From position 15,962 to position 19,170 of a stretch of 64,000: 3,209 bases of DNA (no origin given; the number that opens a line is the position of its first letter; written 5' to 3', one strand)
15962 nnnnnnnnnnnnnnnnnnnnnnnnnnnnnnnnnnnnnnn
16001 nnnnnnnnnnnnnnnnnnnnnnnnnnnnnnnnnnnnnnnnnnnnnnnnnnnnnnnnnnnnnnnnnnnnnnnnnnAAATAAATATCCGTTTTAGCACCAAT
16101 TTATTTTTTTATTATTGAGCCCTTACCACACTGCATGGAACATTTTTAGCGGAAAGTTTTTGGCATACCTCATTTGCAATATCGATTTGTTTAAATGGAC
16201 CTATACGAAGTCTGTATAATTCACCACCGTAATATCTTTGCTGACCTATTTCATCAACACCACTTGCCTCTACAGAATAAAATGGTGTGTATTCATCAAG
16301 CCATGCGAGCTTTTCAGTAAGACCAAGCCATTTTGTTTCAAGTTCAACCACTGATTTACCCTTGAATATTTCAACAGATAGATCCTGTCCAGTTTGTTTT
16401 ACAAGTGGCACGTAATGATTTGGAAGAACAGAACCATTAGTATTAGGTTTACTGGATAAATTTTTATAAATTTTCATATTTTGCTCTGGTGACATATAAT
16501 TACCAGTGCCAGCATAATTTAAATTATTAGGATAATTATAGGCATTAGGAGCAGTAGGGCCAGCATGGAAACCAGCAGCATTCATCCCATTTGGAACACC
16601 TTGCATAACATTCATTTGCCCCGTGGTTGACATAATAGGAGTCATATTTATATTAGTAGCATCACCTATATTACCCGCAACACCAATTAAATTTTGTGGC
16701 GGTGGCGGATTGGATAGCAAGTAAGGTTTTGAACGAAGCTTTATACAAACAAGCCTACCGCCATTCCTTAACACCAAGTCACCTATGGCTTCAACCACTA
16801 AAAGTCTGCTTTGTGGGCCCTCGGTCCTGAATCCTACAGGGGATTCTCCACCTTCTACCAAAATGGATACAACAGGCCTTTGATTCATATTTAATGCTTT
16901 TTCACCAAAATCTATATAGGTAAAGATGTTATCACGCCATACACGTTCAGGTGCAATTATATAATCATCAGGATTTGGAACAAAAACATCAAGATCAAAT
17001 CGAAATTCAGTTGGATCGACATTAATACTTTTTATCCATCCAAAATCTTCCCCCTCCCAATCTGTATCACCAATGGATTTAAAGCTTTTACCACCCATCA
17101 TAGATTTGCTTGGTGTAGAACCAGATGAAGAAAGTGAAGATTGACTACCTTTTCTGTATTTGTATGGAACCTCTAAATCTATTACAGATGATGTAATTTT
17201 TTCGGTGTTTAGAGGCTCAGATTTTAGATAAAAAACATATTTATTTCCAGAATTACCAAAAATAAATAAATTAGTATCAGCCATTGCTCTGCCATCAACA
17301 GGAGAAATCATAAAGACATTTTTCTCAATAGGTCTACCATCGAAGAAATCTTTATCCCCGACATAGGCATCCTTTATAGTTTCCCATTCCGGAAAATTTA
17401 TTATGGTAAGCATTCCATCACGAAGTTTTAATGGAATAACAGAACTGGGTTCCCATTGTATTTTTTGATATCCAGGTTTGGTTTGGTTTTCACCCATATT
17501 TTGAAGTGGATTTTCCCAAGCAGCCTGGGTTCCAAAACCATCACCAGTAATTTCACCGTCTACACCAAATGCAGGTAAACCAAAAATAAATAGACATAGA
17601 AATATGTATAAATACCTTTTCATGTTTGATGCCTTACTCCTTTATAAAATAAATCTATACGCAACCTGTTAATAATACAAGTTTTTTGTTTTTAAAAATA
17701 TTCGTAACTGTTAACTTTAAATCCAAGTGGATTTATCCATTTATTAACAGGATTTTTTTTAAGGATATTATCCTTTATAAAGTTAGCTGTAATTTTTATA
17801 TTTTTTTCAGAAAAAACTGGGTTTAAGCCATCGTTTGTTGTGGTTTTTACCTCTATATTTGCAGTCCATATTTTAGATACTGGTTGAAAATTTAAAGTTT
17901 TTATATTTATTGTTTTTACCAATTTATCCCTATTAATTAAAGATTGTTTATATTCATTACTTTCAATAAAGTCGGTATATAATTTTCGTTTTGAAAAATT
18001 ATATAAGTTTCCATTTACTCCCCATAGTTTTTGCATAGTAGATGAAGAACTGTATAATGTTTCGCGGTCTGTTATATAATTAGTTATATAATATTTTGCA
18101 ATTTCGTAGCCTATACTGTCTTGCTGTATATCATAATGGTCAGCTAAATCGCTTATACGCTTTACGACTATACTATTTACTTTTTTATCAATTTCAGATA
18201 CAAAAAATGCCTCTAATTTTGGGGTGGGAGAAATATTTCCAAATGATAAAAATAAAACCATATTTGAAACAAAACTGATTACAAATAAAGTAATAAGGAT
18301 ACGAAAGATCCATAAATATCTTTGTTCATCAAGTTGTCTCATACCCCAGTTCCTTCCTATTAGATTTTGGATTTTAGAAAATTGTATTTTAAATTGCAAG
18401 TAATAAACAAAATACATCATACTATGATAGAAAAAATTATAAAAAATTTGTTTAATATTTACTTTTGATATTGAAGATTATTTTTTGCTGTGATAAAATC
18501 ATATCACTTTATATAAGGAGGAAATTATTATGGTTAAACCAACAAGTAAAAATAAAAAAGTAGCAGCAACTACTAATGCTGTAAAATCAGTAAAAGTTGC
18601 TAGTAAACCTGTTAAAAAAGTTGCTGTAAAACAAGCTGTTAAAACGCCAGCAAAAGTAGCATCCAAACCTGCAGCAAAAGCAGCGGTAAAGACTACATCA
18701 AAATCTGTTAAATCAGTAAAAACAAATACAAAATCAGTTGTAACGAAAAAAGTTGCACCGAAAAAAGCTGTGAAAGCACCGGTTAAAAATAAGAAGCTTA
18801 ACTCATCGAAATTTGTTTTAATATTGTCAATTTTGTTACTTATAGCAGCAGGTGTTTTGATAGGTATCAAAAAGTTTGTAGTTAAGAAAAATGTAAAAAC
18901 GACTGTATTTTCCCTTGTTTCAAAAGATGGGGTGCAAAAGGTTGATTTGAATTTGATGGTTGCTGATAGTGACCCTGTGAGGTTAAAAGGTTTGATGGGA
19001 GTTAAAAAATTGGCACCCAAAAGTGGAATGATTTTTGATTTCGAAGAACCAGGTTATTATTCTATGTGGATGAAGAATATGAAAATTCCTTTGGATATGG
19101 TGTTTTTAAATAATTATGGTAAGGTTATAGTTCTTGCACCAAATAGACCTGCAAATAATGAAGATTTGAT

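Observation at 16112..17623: VirB9 fused to an Asn/Gly-rich linker and a C-terminal SPOR-like peptidoglycan-binding domain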

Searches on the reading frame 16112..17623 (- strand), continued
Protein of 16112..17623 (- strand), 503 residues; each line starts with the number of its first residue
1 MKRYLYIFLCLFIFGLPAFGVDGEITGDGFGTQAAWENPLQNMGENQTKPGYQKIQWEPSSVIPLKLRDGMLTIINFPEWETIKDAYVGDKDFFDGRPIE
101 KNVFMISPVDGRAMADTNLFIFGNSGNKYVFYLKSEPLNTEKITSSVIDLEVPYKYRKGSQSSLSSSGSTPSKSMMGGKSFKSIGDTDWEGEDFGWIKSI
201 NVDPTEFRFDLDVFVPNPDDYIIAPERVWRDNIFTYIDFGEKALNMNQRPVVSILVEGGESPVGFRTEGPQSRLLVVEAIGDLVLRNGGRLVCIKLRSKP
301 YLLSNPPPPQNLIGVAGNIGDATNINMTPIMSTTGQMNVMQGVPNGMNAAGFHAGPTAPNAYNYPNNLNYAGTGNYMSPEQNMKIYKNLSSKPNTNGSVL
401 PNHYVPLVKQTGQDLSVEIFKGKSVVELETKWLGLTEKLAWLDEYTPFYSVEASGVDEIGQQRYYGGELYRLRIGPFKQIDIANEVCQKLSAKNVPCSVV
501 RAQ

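Call 93: get_annotated_region(hit=H2, flank=12000)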
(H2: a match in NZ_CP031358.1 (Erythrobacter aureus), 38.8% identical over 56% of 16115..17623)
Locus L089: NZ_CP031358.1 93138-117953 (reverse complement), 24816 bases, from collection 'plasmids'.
description: Erythrobacter aureus strain YH-07 plasmid unnamed, complete sequence
organism: Erythrobacter aureus (NCBI taxid 2182384)
taxonomy: Bacteria; Pseudomonadota; Alphaproteobacteria; Sphingomonadales; Erythrobacteraceae; Erythrobacter; Erythrobacter aureus
host: -; source: marine sediment; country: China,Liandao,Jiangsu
typing (MOB-suite, as given by PLSDB): non-mobilizable
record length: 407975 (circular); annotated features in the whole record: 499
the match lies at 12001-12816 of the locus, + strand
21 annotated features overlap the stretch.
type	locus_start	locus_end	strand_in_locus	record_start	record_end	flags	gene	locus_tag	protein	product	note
CDS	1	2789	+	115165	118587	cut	-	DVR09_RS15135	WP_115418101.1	MobA/MobL family protein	-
CDS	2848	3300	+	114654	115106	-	-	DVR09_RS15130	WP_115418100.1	hypothetical protein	-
CDS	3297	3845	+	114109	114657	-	-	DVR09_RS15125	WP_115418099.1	hypothetical protein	-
CDS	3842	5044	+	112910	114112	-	-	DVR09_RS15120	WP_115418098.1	DnaB-like helicase C-terminal domain-containing protein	GO:0006260 - DNA replication [Evidence IEA]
CDS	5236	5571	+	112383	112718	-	-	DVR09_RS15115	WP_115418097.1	TrbC/VirB2 family protein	-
CDS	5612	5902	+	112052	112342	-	-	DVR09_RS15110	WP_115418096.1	hypothetical protein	-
CDS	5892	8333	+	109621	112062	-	-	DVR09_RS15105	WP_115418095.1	VirB4 family type IV secretion system protein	-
CDS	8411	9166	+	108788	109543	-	-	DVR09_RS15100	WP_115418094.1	type IV secretion system protein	-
CDS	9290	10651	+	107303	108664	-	-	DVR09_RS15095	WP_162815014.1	hypothetical protein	-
CDS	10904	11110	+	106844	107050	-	-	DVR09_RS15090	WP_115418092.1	hypothetical protein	-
CDS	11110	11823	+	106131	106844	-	-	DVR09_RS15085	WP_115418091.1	VirB8/TrbF family protein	-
CDS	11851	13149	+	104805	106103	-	-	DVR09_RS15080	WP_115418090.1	TrbG/VirB9 family P-type conjugative transfer protein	-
CDS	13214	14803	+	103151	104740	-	-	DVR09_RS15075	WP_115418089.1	TrbI/VirB10 family protein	-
CDS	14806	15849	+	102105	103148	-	-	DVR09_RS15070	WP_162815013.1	ATPase, T2SS/T4P/T4SS family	-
CDS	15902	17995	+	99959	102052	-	-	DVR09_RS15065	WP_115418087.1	type IV secretory system conjugative DNA transfer family protein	-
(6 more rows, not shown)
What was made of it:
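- The Sphingomonadales plasmid systems have the tail with an ordinary-sized VirB10 of 529 aa (call 93).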

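Call 95: get_annotated_region(hit=H1, flank=9000)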
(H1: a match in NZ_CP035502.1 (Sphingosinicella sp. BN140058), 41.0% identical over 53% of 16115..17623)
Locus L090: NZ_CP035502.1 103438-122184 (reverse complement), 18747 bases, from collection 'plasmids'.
description: Sphingosinicella sp. BN140058 plasmid p1, complete sequence
organism: Sphingosinicella sp. BN140058 (NCBI taxid 1892855)
taxonomy: Bacteria; Pseudomonadota; Alphaproteobacteria; Sphingomonadales; Sphingosinicellaceae; Sphingosinicella; Sphingosinicella sp. BN140058
host: -; source: Cell culture,soil; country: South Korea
typing (MOB-suite, as given by PLSDB): mobilizable; relaxase MOBQ
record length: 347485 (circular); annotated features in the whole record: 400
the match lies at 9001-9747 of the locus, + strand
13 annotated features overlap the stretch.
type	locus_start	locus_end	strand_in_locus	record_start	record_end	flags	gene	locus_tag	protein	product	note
CDS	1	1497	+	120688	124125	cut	-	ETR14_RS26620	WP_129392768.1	MobA/MobL family protein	-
CDS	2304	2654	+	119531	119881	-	-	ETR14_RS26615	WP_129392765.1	hypothetical protein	-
CDS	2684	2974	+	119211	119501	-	-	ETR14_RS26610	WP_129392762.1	hypothetical protein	-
CDS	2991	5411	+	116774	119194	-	-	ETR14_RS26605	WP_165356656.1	hypothetical protein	-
CDS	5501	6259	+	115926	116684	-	-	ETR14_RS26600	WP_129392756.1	hypothetical protein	-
CDS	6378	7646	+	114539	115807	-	-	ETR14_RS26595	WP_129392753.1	hypothetical protein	-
CDS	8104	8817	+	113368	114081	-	-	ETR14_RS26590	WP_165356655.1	type IV secretion system protein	-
CDS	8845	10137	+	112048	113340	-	-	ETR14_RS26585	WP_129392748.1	TrbG/VirB9 family P-type conjugative transfer protein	-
CDS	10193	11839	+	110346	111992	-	-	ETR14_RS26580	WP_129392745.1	TrbI/VirB10 family protein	-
CDS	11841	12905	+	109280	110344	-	-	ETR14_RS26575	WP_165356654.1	ATPase, T2SS/T4P/T4SS family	-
CDS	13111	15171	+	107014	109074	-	-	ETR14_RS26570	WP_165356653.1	type IV secretory system conjugative DNA transfer family protein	-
CDS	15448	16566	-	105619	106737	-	-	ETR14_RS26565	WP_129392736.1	hypothetical protein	-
CDS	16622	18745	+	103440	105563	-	-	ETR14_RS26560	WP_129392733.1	DNA topoisomerase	GO:0006265 - DNA topological change [Evidence IEA]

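Call 96: get_annotated_region(hit=H3, flank=1500)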
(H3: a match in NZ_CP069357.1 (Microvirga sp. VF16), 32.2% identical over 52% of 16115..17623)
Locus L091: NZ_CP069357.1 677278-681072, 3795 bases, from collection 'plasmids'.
description: Microvirga sp. VF16 plasmid pMVF16-3, complete sequence
organism: Microvirga sp. VF16 (NCBI taxid 2807101)
taxonomy: Bacteria; Pseudomonadota; Alphaproteobacteria; Hyphomicrobiales; Methylobacteriaceae; Microvirga; Microvirga sp. VF16
host: -; source: Vachellia farnesiana,Cell culture; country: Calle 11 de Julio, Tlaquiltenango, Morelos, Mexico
typing (MOB-suite, as given by PLSDB): non-mobilizable
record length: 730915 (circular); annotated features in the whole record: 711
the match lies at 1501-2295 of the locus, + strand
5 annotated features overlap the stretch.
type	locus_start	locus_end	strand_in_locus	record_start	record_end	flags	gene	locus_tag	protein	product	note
CDS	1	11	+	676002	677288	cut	-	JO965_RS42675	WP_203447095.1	hypothetical protein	-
CDS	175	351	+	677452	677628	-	-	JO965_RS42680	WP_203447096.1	hypothetical protein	-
CDS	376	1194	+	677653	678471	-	-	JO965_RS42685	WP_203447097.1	VirB8/TrbF family protein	-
CDS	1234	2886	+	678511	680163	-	-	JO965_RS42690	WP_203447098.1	TrbG/VirB9 family P-type conjugative transfer protein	-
CDS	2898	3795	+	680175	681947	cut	-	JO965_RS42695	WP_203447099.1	TrbI/VirB10 family protein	-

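Call 97: get_annotated_region(hit=H4, flank=1500)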
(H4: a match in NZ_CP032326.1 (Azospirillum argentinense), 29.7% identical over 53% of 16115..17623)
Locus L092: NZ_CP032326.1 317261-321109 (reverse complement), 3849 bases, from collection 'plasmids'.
description: Azospirillum argentinense strain MTCC4035 plasmid p5, complete sequence
organism: Azospirillum argentinense (NCBI taxid 2970906)
taxonomy: Bacteria; Pseudomonadota; Alphaproteobacteria; Rhodospirillales; Azospirillaceae; Azospirillum; Azospirillum argentinense
host: -; source: soil sample,Agricultural field; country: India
typing (MOB-suite, as given by PLSDB): conjugative; relaxase MOBP,MOBQ; mating-pair formation MPF_T
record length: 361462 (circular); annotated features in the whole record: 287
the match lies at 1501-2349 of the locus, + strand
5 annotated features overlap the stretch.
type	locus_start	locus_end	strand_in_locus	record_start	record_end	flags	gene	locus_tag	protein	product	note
CDS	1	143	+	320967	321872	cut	-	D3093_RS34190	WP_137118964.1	hypothetical protein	-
CDS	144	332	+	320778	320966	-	-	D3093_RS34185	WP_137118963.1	hypothetical protein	-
CDS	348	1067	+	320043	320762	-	-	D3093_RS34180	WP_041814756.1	VirB8/TrbF family protein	-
CDS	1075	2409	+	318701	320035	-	-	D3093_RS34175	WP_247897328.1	TrbG/VirB9 family P-type conjugative transfer protein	-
CDS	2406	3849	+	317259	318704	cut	-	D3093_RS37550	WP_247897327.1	TrbI/VirB10 family protein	-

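Call 98: get_annotated_region(hit=H5, flank=1500)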
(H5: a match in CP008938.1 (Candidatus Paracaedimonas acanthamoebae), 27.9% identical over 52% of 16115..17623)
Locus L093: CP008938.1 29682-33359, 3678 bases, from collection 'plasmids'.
description: Candidatus Caedibacter acanthamoebae plasmid Plasmid_00002, complete sequence
organism: Candidatus Paracaedimonas acanthamoebae (NCBI taxid 244581)
taxonomy: Bacteria; Pseudomonadota; Alphaproteobacteria; Holosporales; Caedimonadaceae; Candidatus Paracaedimonas; Candidatus Paracaedimonas acanthamoebae
host: -; source: Acanthamoeba polyphaga HN-3; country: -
typing (MOB-suite, as given by PLSDB): mobilizable; replicon rep_cluster_1687; relaxase MOBQ
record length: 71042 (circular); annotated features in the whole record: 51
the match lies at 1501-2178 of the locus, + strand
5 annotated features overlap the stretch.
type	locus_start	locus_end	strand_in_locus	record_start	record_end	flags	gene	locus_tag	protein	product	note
CDS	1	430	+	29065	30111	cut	-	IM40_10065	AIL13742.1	hypothetical protein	-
CDS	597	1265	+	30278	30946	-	-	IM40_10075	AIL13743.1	hypothetical protein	-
CDS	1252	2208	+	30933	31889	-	-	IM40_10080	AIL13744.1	hypothetical protein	-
CDS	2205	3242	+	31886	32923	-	-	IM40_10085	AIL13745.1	hypothetical protein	-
CDS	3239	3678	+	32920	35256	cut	-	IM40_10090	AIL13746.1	hypothetical protein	-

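Call 99: get_annotated_region(hit=H6, flank=1500)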
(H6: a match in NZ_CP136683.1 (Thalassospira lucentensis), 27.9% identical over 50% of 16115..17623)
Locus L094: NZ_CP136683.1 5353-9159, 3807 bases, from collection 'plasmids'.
description: Thalassospira lucentensis strain LC.270.F.C4 plasmid unnamed1, complete sequence
organism: Thalassospira lucentensis (NCBI taxid 168935)
taxonomy: Bacteria; Pseudomonadota; Alphaproteobacteria; Rhodospirillales; Thalassospiraceae; Thalassospira; Thalassospira lucentensis
host: -; source: Macrocystis pyrifera gametophyte,Whole organism,Laboratory; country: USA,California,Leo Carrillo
typing (MOB-suite, as given by PLSDB): non-mobilizable
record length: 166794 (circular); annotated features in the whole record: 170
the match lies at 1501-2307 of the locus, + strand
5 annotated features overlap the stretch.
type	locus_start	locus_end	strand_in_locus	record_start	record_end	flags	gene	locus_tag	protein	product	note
CDS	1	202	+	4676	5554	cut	-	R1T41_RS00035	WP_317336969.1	hypothetical protein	-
CDS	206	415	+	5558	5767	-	-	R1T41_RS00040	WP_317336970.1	hypothetical protein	-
CDS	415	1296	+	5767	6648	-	-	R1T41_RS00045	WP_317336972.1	hypothetical protein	-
CDS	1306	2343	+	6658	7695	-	-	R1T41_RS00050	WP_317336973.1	TrbG/VirB9 family P-type conjugative transfer protein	-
CDS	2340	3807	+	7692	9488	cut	-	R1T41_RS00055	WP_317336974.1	TrbI/VirB10 family protein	-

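Call 101: search_protein_families(library=pfam, proteins=[L089:11851-13149:+, L090:8845-10137:+, L091:1234-2886:+, L089:10904-11110:+, L089:9290-10651:+, L089:13214-14803:+], max_evalue=1)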
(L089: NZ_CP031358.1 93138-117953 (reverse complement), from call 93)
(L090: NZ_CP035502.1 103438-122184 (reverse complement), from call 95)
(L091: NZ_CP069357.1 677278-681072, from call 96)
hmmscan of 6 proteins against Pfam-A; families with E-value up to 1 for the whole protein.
L089:11851-13149:+ (432 aa): 1 family
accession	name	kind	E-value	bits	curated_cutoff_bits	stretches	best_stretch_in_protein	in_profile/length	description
PF03524.21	CagX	-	9.3e-17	61.9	34.2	1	72-297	5-197/198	Conjugal transfer protein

L090:8845-10137:+ (430 aa): 1 family
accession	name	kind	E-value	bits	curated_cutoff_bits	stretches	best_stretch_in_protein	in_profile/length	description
PF03524.21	CagX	-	4.3e-17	63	34.2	1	73-300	4-198/198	Conjugal transfer protein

L091:1234-2886:+ (550 aa): 1 family
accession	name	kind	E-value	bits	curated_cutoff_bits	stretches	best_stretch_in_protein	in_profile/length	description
PF03524.21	CagX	-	2.2e-19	70.5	34.2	1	110-352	4-195/198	Conjugal transfer protein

L089:10904-11110:+ (68 aa): 0 families

L089:9290-10651:+ (453 aa): 1 family
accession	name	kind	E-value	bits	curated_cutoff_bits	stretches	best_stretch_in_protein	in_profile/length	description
PF12259.13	Baculo_F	-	0.23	10.4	24.1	1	107-151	238-281/609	Baculovirus F protein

L089:13214-14803:+ (529 aa): 2 families
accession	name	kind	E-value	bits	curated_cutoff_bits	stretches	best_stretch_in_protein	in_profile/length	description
PF03743.19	TrbI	-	5.6e-34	118.1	35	1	272-454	2-188/188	Bacterial conjugation TrbI-like protein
PF17247.7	DUF5316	-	0.07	13.4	28.7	1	9-43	4-38/74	Family of unknown function (DUF5316)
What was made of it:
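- Tried and rejected: Pfam SPOR does not hit the Sphingomonadales plasmid tails (call 101).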

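Call 103: find_homologous_proteins(query=L089:11851-13146:+)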
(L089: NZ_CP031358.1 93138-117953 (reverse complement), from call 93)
Query L089:11851-13146:+ (432 aa): 44 proteins with E <= 0.001 among 8000 candidates.
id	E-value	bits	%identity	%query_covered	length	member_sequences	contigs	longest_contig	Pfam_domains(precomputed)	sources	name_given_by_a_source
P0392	6.7e-267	903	97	95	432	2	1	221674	PF03524.22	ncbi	-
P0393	1.8e-221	753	79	92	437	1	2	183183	PF03524.22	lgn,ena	-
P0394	4.3e-220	749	79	96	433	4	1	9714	PF03524.22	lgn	-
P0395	4.8e-217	739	76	100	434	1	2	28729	PF03524.22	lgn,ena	-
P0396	5.7e-216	735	78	92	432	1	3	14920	PF03524.22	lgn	-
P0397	1.6e-214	731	75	100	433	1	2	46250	PF03524.22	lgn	-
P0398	1.6e-214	730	78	95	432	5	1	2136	PF03524.22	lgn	-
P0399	1.3e-211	721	76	94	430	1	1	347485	PF03524.22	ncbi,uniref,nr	ncbi:TrbG/VirB9 family P-type conjugative transfer protein [Sphingosinicella sp. BN140058]|uniref:Tr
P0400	4.6e-210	716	74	100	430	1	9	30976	PF03524.22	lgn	-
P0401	3.4e-206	703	73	100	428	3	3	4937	PF03524.22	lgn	-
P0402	1.8e-193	661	71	95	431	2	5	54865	PF03524.22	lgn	-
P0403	4.9e-192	656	68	100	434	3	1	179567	PF03524.22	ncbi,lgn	-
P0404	2.7e-191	654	68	100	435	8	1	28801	PF03524.22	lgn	-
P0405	3.1e-190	651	67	100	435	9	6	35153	PF03524.22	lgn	-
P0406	1.1e-187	642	67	100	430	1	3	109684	PF03524.22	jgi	jgi:ComB9 competence protein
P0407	3.2e-187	641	70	93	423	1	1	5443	PF03524.22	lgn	-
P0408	2.3e-186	638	67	100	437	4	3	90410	PF03524.22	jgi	jgi:type IV secretory pathway VirB9-like protein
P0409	1.9e-185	635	68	99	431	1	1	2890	PF03524.22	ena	-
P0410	1.0e-184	632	74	87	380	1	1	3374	PF03524.22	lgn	-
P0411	1.2e-184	632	70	93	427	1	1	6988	PF03524.22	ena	-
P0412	1.7e-184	632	67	98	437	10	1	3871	PF03524.22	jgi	jgi:type IV secretory pathway VirB9-like protein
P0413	2.8e-184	631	67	99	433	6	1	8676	PF03524.22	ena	-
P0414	2.9e-184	631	67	99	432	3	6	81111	PF03524.22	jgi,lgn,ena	-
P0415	1.3e-182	625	67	100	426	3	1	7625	PF03524.22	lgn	-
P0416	4.2e-182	624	67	100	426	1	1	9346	PF03524.22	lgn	-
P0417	3.2e-181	621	67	100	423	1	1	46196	PF03524.22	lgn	-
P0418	4.4e-180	617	68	100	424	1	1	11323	PF03524.22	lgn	-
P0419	1.5e-178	612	64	100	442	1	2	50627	PF03524.22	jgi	jgi:ComB9 competence protein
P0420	4.3e-177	607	66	100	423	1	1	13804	PF03524.22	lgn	-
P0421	1.1e-175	603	65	100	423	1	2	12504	PF03524.22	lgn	-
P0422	5.1e-173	594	62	100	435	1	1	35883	PF03524.22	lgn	-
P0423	1.5e-166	572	79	73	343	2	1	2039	PF03524.22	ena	-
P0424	3.9e-145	502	53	100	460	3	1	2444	PF03524.22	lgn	-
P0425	1.3e-143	497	60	91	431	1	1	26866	PF03524.22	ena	-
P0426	7.7e-143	494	57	100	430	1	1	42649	PF03524.22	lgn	-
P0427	9.2e-140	484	53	100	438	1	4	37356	PF03524.22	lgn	-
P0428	2.7e-138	479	58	88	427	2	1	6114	PF03524.22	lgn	-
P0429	3.1e-116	407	55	84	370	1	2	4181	PF03524.22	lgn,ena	-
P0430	1.7e-77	279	40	93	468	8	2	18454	PF03524.22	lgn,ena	-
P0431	7.5e-59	218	37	71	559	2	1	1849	PF03524.22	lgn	-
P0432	6.9e-57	211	37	61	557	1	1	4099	PF03524.22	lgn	-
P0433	3.6e-55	206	37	62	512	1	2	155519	PF03524.22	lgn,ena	-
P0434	3.8e-55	206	36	69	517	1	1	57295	PF03524.22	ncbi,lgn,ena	-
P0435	5.6e-5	40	28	50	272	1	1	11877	PF03524.22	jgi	jgi:type IV secretion system protein VirB9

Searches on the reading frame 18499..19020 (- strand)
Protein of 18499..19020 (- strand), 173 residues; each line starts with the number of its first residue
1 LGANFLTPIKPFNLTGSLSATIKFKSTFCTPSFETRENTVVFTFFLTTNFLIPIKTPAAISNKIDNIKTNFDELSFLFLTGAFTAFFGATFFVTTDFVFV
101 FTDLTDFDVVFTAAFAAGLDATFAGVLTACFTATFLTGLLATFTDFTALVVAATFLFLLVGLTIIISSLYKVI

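Call 5: search_protein_families(library=pfam, proteins=[window:18499-19020:-], max_evalue=0.1)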
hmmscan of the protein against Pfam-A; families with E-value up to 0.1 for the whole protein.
window:18499-19020:- (173 aa): 1 family
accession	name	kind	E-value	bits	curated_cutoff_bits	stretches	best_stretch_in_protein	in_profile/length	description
PF03059.22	NAS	-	0.091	12.5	27.1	0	90-118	176-204/276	Nicotianamine synthase protein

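Call 8: search_protein_families(library=ncbifam, proteins=[window:18499-19020:-], max_evalue=0.01)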
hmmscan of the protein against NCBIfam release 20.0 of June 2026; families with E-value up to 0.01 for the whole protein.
window:18499-19020:- (173 aa): 0 families
